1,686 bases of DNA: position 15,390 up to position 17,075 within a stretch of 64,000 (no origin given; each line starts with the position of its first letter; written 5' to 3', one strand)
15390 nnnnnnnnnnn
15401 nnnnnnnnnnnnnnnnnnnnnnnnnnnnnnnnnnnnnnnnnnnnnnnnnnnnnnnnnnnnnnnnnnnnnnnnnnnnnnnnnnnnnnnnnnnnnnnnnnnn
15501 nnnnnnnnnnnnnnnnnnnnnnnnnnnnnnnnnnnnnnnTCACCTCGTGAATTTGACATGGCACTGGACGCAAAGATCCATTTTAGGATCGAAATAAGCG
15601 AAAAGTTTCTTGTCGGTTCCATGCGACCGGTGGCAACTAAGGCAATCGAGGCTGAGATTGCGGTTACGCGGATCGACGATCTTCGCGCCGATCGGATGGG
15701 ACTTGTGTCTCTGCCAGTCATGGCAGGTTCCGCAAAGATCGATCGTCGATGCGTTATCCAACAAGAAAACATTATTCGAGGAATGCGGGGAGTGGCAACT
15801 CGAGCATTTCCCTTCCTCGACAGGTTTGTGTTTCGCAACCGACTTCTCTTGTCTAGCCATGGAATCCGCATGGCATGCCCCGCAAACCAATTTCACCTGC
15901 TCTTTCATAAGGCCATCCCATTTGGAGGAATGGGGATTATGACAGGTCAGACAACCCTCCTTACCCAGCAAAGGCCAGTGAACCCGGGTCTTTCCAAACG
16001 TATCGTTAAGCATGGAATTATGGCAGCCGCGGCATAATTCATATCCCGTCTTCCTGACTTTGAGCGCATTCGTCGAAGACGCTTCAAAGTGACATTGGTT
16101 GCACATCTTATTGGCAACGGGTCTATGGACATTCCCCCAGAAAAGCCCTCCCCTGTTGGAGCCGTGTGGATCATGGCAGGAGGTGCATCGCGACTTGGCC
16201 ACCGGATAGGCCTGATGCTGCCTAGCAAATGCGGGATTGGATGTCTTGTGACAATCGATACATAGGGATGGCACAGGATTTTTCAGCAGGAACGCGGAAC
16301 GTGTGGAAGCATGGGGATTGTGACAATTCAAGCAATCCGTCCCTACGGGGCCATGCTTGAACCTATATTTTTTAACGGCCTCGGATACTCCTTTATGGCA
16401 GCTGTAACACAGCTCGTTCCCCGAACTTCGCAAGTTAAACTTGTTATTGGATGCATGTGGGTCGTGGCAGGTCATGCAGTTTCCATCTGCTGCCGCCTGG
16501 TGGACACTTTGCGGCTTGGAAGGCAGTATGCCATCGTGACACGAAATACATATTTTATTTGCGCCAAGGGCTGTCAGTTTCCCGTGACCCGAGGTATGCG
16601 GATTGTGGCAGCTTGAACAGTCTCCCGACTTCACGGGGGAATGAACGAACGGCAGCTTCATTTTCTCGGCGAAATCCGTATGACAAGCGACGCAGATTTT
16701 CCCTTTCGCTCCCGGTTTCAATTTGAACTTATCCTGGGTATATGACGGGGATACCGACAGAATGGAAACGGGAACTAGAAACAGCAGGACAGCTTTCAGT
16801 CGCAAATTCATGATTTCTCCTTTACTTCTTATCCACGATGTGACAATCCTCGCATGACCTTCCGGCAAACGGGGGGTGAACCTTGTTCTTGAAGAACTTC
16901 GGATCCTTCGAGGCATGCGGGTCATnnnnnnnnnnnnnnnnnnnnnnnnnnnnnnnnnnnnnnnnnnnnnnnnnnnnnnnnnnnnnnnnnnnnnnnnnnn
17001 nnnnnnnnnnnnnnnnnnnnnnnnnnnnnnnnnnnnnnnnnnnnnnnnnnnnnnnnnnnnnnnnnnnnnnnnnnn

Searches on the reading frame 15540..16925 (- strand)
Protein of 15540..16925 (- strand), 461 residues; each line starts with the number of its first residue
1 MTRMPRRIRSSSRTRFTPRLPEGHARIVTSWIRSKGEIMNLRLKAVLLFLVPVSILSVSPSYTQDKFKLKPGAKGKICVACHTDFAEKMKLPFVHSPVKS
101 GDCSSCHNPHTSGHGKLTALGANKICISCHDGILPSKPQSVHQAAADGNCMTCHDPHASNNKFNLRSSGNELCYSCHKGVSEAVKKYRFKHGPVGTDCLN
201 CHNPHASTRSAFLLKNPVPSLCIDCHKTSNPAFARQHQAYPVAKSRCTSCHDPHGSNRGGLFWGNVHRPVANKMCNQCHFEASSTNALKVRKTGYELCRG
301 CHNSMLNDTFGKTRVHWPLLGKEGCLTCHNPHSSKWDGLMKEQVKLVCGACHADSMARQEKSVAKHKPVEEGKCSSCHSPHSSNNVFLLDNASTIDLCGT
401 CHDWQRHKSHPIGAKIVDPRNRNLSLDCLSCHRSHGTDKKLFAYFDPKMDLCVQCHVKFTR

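Call 9: search_protein_families(library=pfam, proteins=[window:15540-16925:-], max_evalue=0.001)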
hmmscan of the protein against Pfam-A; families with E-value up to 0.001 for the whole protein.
window:15540-16925:- (461 aa): 6 families
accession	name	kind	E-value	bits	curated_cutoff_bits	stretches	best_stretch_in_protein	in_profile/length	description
PF09699.15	Paired_CXXCH_1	-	1.1e-85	281.5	20.6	8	366-406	1-40/41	Doubled CXXCH motif (Paired_CXXCH_1)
PF14537.11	Cytochrom_c3_2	-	7.2e-19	68.5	25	3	273-352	7-78/79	Cytochrome c3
PF14522.11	Cytochrome_C7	-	2.5e-18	66.1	24.8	1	99-155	12-67/67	Cytochrome c7 and related cytochrome c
PF22113.1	Mtrc-MtrF_II-IV_dom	-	5.3e-12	46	30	0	270-307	4-40/176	Outer membrane cytochrome MtrC/MtrF-like, domains II/IV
PF22678.1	Cytochrom_c_NrfB-like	-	1.8e-09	38.4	27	0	342-401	30-89/89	Cytochrome c-type protein NrfB-like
PF02085.21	Cytochrom_CIII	-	1.8e-09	38.3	22.9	1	358-456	17-101/101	Class III cytochrome C family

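Call 49: search_protein_families(library=ncbifam, proteins=[window:15540-16925:-], max_evalue=0.00001)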
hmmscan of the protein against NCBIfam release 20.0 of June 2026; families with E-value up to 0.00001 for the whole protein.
window:15540-16925:- (461 aa): 7 families
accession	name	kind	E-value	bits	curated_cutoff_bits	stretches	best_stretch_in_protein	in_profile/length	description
TIGR01905.1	paired_CXXCH_1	subfamily_domain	6.4e-80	262.8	25.2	6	142-179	1-38/41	doubled CXXCH domain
TIGR03508.1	decahem_SO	subfamily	1.5e-65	221.3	192.2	3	65-258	60-256/258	DmsE family decaheme c-type cytochrome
NF041028.1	decahem_GSU2203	exception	1.1e-40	139.8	325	4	115-286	93-262/317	GSU2203 family decaheme c-type cytochrome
NF045713.1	CxxCH_16_HmcA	equivalog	2e-11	43.2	400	1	77-236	113-262/541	sulfate respiration complex hexadecaheme cytochrome HmcA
TIGR03146.1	cyt_nit_nrfB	equivalog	5.7e-09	36.4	166.6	0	425-459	109-144/145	cytochrome c nitrite reductase pentaheme subunit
TIGR03153.1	cytochr_NrfH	equivalog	6.1e-08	32.8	134.2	0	77-108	104-134/138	cytochrome c nitrite reductase small subunit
NF045722.1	c3_cytochr_TmcA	equivalog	1.3e-06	28.3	114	0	126-179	60-112/125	acidic tetraheme cytochrome c3 TmcA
